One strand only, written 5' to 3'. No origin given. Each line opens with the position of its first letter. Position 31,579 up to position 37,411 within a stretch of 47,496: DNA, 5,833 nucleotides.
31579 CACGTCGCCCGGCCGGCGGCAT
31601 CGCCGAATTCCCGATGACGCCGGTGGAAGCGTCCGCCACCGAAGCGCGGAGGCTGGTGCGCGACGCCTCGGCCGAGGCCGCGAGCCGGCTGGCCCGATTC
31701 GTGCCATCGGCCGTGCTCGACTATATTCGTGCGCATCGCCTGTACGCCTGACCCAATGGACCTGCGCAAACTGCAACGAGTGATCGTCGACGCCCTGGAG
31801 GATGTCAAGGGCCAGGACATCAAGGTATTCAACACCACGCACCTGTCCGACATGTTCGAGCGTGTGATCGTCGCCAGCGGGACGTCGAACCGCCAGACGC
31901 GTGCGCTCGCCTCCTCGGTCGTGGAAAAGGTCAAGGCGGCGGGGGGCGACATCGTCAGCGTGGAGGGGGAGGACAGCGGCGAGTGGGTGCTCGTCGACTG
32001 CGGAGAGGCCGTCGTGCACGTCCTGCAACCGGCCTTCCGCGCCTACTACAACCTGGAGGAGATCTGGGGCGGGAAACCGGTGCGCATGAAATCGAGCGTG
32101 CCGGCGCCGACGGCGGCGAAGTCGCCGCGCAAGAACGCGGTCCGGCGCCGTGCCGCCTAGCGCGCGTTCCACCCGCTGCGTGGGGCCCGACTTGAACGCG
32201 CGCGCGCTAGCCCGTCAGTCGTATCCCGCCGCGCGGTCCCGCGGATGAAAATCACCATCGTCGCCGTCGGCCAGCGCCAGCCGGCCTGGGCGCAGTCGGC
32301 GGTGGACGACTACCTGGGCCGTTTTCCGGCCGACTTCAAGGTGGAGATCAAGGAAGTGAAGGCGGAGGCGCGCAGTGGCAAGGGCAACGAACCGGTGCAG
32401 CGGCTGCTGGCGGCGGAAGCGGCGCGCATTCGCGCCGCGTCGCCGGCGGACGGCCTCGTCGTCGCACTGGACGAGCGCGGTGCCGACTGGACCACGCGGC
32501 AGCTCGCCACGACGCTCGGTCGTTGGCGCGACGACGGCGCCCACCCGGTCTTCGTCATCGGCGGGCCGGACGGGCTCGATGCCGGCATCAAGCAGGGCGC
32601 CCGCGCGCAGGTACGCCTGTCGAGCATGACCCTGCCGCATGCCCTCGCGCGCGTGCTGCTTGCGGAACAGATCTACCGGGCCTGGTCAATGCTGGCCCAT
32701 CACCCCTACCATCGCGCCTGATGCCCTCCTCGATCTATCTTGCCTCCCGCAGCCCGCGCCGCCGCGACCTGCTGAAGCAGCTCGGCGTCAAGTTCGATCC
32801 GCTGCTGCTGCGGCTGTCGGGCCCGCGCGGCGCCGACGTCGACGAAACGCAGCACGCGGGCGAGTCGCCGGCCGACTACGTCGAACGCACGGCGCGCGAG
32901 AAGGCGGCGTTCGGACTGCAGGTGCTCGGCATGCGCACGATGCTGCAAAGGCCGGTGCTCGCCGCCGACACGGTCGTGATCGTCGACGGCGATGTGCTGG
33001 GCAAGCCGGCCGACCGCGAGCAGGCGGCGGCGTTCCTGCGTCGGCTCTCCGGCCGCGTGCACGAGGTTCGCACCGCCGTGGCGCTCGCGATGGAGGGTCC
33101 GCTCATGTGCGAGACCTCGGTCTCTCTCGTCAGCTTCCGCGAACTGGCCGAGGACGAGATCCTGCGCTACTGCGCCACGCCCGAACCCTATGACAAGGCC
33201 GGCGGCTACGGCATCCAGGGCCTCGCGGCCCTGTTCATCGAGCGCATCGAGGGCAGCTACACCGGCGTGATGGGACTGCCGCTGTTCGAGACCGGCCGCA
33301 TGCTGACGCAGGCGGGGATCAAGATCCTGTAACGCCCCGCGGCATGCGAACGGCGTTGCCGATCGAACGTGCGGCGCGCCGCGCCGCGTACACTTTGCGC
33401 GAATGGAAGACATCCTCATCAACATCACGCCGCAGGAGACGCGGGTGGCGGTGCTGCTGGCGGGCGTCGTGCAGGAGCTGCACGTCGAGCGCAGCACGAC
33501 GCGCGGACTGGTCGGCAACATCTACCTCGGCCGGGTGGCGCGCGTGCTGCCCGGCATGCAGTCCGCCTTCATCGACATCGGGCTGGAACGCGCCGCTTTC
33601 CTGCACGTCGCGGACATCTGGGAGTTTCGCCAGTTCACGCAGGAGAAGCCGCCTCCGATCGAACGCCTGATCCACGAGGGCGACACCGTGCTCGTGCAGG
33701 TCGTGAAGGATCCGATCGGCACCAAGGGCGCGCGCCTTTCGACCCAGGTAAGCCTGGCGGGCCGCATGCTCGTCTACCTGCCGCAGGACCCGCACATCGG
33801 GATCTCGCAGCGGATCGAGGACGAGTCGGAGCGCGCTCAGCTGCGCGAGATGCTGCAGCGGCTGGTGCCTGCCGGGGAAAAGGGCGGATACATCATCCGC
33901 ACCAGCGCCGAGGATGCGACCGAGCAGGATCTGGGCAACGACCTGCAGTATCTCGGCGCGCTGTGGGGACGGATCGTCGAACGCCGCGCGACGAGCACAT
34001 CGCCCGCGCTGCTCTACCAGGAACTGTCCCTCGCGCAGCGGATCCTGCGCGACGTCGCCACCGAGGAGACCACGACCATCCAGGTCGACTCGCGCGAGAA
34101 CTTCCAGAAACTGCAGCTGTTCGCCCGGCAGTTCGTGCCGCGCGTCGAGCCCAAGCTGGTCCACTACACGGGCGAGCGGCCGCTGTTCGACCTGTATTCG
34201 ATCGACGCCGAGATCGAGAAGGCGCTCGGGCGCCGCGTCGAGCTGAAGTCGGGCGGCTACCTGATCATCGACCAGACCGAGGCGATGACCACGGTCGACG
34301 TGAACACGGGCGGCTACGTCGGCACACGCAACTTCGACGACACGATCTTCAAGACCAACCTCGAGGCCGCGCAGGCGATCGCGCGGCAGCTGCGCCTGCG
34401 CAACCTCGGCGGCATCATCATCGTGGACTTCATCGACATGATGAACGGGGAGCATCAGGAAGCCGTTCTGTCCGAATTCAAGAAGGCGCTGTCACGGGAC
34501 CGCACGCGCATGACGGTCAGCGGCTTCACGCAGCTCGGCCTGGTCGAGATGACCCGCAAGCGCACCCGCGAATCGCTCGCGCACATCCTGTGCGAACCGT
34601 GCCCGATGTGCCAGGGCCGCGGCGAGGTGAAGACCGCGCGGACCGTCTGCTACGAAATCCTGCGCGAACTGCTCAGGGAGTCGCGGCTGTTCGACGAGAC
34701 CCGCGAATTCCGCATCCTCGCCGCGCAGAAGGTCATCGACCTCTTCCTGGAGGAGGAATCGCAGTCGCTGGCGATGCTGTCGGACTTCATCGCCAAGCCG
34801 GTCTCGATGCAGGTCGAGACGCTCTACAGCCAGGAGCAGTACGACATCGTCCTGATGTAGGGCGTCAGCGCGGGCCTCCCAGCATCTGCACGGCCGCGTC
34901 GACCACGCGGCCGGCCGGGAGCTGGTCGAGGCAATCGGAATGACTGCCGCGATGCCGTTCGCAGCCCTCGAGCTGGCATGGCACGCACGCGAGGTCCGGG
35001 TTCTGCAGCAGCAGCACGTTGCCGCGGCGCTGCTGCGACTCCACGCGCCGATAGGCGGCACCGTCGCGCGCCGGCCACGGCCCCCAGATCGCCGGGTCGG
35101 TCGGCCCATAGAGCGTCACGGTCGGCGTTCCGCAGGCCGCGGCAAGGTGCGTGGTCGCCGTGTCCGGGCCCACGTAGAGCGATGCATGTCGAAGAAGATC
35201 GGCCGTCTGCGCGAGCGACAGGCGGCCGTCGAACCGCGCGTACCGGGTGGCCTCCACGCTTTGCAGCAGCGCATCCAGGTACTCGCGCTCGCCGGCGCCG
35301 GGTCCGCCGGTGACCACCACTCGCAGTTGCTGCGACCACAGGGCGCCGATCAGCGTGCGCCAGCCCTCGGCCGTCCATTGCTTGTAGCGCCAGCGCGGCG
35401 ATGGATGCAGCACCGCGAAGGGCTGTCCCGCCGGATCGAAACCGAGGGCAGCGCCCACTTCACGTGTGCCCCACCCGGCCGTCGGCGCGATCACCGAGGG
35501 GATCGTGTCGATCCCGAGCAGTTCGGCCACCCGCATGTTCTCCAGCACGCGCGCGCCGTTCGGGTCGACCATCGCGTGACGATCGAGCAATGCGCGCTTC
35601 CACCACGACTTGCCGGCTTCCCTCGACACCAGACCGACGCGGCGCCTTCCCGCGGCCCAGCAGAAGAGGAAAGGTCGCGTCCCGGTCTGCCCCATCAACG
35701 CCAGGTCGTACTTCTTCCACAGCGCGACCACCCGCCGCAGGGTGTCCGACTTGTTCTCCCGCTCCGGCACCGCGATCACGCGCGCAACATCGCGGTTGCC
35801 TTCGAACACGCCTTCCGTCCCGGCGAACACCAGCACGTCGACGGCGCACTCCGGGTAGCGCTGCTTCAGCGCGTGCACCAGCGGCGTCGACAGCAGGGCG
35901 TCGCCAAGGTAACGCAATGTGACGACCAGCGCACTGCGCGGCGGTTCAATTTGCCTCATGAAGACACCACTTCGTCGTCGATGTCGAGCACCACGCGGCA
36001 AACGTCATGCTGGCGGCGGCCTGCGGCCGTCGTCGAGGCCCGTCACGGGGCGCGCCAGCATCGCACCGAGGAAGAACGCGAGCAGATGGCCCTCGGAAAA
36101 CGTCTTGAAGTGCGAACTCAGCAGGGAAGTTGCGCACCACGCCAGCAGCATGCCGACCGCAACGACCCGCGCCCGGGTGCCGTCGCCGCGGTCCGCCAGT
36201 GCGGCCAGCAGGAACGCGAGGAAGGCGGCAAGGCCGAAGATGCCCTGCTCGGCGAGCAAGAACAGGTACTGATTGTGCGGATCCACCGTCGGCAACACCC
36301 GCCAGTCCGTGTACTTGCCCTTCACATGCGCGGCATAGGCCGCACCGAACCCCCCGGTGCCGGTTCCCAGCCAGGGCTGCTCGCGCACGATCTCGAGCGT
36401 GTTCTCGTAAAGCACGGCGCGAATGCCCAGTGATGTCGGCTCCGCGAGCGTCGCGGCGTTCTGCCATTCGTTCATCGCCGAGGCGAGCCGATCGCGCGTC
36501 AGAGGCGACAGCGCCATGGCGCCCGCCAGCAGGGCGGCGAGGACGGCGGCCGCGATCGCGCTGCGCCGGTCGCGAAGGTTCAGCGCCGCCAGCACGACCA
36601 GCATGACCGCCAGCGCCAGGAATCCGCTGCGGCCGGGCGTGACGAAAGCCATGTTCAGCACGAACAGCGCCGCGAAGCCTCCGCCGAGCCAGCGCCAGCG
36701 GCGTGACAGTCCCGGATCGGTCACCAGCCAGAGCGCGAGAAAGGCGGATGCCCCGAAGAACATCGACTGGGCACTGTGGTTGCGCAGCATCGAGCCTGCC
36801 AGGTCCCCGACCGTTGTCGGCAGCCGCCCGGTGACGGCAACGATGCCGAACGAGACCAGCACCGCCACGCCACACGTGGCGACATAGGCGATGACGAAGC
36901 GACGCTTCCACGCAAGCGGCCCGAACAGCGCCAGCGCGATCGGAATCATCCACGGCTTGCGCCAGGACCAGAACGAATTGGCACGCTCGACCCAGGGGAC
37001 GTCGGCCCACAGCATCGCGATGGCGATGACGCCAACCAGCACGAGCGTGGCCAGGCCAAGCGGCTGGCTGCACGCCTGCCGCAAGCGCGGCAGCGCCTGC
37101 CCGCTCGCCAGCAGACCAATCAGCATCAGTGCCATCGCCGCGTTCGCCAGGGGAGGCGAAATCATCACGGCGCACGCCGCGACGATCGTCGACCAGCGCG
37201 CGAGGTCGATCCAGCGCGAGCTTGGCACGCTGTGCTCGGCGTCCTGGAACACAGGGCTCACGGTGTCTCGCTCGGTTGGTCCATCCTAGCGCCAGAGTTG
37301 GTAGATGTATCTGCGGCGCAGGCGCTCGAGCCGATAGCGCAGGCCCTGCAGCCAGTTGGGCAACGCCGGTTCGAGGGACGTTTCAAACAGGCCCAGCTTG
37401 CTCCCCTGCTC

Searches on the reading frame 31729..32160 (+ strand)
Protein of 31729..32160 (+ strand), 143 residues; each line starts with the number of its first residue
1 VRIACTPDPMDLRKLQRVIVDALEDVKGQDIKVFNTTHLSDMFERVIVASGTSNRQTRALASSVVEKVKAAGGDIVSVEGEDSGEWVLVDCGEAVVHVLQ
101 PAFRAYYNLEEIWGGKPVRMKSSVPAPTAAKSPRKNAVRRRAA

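Call 62: search_protein_families(library=pfam, proteins=[window:31729-32160:+], max_evalue=0.00001)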
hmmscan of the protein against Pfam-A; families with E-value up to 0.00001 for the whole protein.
window:31729-32160:+ (143 aa): 1 family
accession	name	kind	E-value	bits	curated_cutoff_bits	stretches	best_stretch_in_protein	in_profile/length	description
PF02410.21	RsfS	-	3.9e-29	101.2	21.6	1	18-113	2-98/98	Ribosomal silencing factor during starvation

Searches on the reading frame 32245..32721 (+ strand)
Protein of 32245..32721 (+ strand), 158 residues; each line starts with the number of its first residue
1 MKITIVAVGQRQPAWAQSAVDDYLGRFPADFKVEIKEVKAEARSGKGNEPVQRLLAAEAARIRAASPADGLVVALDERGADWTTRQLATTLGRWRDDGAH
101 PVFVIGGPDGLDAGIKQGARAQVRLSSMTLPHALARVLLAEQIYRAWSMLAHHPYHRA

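Call 62: search_protein_families(library=pfam, proteins=[window:32245-32721:+], max_evalue=0.00001)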
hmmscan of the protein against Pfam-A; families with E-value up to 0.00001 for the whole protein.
window:32245-32721:+ (158 aa): 1 family
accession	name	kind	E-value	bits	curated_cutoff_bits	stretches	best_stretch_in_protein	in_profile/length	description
PF02590.22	SPOUT_MTase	-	1.9e-46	158.3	27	1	1-156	1-154/154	Predicted SPOUT methyltransferase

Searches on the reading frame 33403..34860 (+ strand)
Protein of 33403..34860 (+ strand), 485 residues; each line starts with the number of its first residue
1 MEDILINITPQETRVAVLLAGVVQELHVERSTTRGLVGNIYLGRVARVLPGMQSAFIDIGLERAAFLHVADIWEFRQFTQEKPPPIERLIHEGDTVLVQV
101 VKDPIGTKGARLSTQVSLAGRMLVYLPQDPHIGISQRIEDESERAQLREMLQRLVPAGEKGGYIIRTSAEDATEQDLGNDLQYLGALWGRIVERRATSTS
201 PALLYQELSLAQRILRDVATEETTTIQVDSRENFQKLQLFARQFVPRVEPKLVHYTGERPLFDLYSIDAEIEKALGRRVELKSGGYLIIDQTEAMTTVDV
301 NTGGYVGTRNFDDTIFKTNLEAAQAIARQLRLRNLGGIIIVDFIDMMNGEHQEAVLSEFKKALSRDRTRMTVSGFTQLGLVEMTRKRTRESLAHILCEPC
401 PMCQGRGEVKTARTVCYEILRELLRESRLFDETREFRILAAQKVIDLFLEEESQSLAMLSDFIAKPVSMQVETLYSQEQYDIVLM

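Call 63: search_protein_families(library=pfam, proteins=[window:33403-34860:+], max_evalue=0.00001)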
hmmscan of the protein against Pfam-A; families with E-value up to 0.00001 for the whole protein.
window:33403-34860:+ (485 aa): 1 family
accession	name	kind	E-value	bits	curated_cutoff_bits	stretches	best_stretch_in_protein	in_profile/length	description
PF10150.14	RNase_E_G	-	1.4e-105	353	25.5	1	117-388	1-270/270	Ribonuclease E/G family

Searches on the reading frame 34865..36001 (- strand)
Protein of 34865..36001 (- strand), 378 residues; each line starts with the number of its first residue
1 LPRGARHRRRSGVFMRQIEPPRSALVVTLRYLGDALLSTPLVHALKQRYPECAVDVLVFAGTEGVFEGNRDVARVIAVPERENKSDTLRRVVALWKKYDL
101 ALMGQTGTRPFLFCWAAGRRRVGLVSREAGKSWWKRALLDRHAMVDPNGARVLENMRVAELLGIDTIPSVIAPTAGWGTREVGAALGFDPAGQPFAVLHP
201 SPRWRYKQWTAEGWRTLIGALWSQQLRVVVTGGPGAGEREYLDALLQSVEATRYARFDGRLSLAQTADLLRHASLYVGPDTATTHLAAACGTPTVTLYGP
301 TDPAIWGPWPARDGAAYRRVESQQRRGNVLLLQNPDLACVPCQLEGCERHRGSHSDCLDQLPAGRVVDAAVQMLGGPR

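Call 63: search_protein_families(library=pfam, proteins=[window:34865-36001:-], max_evalue=0.00001)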
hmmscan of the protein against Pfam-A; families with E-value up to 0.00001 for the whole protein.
window:34865-36001:- (378 aa): 1 family
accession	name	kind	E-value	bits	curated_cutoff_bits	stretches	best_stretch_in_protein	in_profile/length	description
PF01075.23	Glyco_transf_9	-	2.1e-32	112.8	22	1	96-317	11-228/247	Glycosyltransferase family 9 (heptosyltransferase)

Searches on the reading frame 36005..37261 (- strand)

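Call 63: search_protein_families(library=pfam, proteins=[window:36005-37261:-], max_evalue=0.00001)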
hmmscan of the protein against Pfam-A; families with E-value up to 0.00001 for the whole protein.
window:36005-37261:- (418 aa): 1 family
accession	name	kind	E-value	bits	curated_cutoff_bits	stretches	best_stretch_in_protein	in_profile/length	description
PF04932.20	Wzy_C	-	9.9e-23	81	31.7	1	196-348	1-149/149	O-Antigen ligase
